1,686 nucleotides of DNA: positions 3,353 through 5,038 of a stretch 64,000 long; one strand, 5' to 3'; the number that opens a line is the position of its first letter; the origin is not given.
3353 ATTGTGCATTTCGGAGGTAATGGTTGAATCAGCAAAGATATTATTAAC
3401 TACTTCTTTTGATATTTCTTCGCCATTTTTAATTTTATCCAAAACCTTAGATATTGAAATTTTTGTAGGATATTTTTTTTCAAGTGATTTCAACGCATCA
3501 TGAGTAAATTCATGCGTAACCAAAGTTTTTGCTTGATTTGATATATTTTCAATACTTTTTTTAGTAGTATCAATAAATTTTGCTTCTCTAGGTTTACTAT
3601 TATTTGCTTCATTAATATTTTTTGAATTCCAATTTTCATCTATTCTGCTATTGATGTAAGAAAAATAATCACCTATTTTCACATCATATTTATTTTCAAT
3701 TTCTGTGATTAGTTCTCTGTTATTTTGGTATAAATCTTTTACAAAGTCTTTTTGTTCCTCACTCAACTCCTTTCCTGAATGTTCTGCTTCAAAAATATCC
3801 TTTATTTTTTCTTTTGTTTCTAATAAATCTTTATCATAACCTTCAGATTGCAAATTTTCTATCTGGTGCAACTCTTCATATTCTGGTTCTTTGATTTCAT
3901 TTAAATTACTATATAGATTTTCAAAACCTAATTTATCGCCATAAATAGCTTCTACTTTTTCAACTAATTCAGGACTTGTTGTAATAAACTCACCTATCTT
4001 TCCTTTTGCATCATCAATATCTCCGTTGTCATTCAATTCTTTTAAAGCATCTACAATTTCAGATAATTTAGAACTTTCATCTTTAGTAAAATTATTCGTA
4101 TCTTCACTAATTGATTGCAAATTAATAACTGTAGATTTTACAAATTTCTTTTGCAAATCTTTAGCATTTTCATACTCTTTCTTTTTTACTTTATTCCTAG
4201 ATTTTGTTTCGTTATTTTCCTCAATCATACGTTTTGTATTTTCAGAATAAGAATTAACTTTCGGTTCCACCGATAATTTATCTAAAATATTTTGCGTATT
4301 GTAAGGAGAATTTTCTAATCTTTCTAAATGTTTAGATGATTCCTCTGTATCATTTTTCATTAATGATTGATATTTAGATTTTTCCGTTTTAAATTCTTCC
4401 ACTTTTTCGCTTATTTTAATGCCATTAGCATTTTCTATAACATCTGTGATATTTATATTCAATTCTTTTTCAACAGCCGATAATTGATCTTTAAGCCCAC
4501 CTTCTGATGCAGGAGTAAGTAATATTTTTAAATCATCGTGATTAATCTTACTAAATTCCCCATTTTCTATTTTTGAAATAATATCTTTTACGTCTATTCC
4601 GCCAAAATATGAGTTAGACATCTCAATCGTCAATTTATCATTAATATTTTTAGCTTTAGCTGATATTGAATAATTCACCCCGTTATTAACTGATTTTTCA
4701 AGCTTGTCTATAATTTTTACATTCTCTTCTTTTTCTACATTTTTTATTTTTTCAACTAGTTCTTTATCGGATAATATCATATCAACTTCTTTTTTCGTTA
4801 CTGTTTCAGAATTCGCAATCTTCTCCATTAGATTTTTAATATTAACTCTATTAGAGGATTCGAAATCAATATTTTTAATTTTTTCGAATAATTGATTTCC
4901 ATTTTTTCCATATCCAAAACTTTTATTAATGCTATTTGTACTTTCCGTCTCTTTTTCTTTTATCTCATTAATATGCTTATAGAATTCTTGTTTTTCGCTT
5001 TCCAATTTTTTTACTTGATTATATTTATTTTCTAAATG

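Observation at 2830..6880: The C-terminal ~1350 aa of the giant protein is an irregular array of at least 9 copies of an unrecognised module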

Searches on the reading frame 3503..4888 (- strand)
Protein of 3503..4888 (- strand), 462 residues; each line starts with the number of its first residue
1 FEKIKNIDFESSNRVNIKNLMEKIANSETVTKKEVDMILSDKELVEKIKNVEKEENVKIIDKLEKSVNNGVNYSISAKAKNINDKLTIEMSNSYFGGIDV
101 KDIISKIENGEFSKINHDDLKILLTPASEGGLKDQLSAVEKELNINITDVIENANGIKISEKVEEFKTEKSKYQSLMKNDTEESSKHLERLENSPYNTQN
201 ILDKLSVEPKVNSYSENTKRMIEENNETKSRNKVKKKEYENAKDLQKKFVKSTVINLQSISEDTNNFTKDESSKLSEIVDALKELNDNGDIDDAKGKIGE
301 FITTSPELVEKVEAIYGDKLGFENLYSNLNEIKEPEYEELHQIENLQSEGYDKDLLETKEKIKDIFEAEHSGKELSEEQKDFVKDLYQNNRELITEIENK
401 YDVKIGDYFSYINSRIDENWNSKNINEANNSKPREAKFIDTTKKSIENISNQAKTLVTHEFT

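Call 28: predict_structure(alignment_id=A2)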
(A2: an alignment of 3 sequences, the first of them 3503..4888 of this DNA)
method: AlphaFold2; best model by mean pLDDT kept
length: 462 residues; sequences in the alignment: 3
mean_pLDDT: 62.5   pTM: 0.29
mean pLDDT of the five models: 62.5, 58.5, 58.0, 56.6, 54.8
residues with pLDDT >= 90: 3; 70-90: 188; 50-70: 122; < 50: 149
segments of 3 or more residues with pLDDT < 50: 68-73, 172-222, 332-355, 389-439, 455-462
pLDDT, mean of each block of 10 residues (from residue 1): 72 80 71 83 88 87 67 62 77 77 86 82 83 86 82 69 53 43 43 42 36 36 52 64 68 75 79 81 67 71 78 70 61 41 33 50 62 68 55 45 40 35 29 40 58 47 39
secondary structure, 60 per line:
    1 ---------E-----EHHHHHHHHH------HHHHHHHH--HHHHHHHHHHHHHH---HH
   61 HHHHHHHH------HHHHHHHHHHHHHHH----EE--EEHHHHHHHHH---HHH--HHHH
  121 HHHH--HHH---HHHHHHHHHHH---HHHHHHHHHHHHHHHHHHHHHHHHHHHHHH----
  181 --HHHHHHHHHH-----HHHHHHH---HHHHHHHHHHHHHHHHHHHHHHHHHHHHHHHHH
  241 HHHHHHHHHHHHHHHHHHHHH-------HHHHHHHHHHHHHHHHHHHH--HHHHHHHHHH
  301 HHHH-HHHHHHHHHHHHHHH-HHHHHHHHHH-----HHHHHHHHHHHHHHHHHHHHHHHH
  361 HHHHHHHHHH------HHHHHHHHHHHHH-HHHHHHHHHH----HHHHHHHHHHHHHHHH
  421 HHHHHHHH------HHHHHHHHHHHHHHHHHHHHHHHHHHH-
elements in order: H17-25 H32-39 H42-55 H59-68 H75-89 H100-108 H117-124 H133-143 H147-176 H183-192 H198-204 H208-261 H269-288 H291-304 H306-320 H322-331 H337-370 H377-389 H391-400 H405-428 H435-461

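Call 35: fold_search(model_id=the predicted structure, library=pdb)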
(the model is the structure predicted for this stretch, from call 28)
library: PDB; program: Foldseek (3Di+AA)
matches with E <= 10: 22; with E <= 0.001: 0
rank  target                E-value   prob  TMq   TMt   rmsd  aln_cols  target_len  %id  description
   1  1x91                  3.8e+00  0.23  0.14  0.32   5.7       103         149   14  Crystal structure of mutant form A of a pectin methylesterase inhibitor from Arabidopsis (released 2004-12-28)
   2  2rld_C                4.2e+00  0.28  0.13  0.40   6.9       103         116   14  CRYSTAL STRUCTURE OF A PROTEIN WITH UNKNOWN FUNCTION FROM S23 RIBOSOMAL PROTEIN FAMILY (BT_0352) FROM BACTEROIDES THET (released 2007-10-30)
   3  7ank_A                4.6e+00  0.02  0.10  0.10  48.3       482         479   10  Crystal structure of sarcomeric protein FATZ-1 (d91-FATZ-1 construct) in complex with half dimer of alpha-actinin-2 (released 2021-06-30)
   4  2rld_B                5.5e+00  0.20  0.14  0.37   6.6       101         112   13  CRYSTAL STRUCTURE OF A PROTEIN WITH UNKNOWN FUNCTION FROM S23 RIBOSOMAL PROTEIN FAMILY (BT_0352) FROM BACTEROIDES THET (released 2007-10-30)
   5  1x8z_C                6.4e+00  0.16  0.14  0.31   5.8       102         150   15  Crystal structure of a pectin methylesterase inhibitor from Arabidopsis thaliana (released 2004-12-28)
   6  1x8z_B                7.0e+00  0.14  0.14  0.32   5.9       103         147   14  Crystal structure of a pectin methylesterase inhibitor from Arabidopsis thaliana (released 2004-12-28)
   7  1x90_A                7.3e+00  0.15  0.14  0.33   5.4       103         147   14  Crystal structure of mutant form B of a pectin methylesterase inhibitor from Arabidopsis (released 2004-12-28)
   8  8j07_10               7.7e+00  0.03  0.13  0.16  97.4       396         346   15  96nm repeat of human respiratory doublet microtubule and associated axonemal complexes (released 2023-07-26)
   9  6dfk_L                8.0e+00  0.07  0.09  0.17  20.8       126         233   16  Crystal structure of the 11S subunit of the Plasmodium falciparum proteasome, PA28 (released 2019-08-07)
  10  3wqy_A                8.0e+00  0.03  0.09  0.06  14.7       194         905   16  Crystal structure of Archaeoglobus fulgidus alanyl-tRNA synthetase in complex with wild-type tRNA(Ala) having G3.U70 (released 2014-06-18)
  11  1x8z_A                8.4e+00  0.14  0.14  0.32   5.5       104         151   13  Crystal structure of a pectin methylesterase inhibitor from Arabidopsis thaliana (released 2004-12-28)
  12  6dfk_M                8.4e+00  0.07  0.09  0.18  20.7       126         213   16  Crystal structure of the 11S subunit of the Plasmodium falciparum proteasome, PA28 (released 2019-08-07)
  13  9n73_LP               8.4e+00  0.06  0.12  0.14  19.5       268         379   14  SSU processome maturation and disassembly, State G (released 2025-10-29)
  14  2ehw_A                8.8e+00  0.11  0.13  0.41   9.9       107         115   18  Conserved hypothetical proteim (TTHB059) from Thermo thermophilus HB8 (released 2007-09-11)
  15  6dfk_E                8.8e+00  0.06  0.09  0.18  20.7       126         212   16  Crystal structure of the 11S subunit of the Plasmodium falciparum proteasome, PA28 (released 2019-08-07)
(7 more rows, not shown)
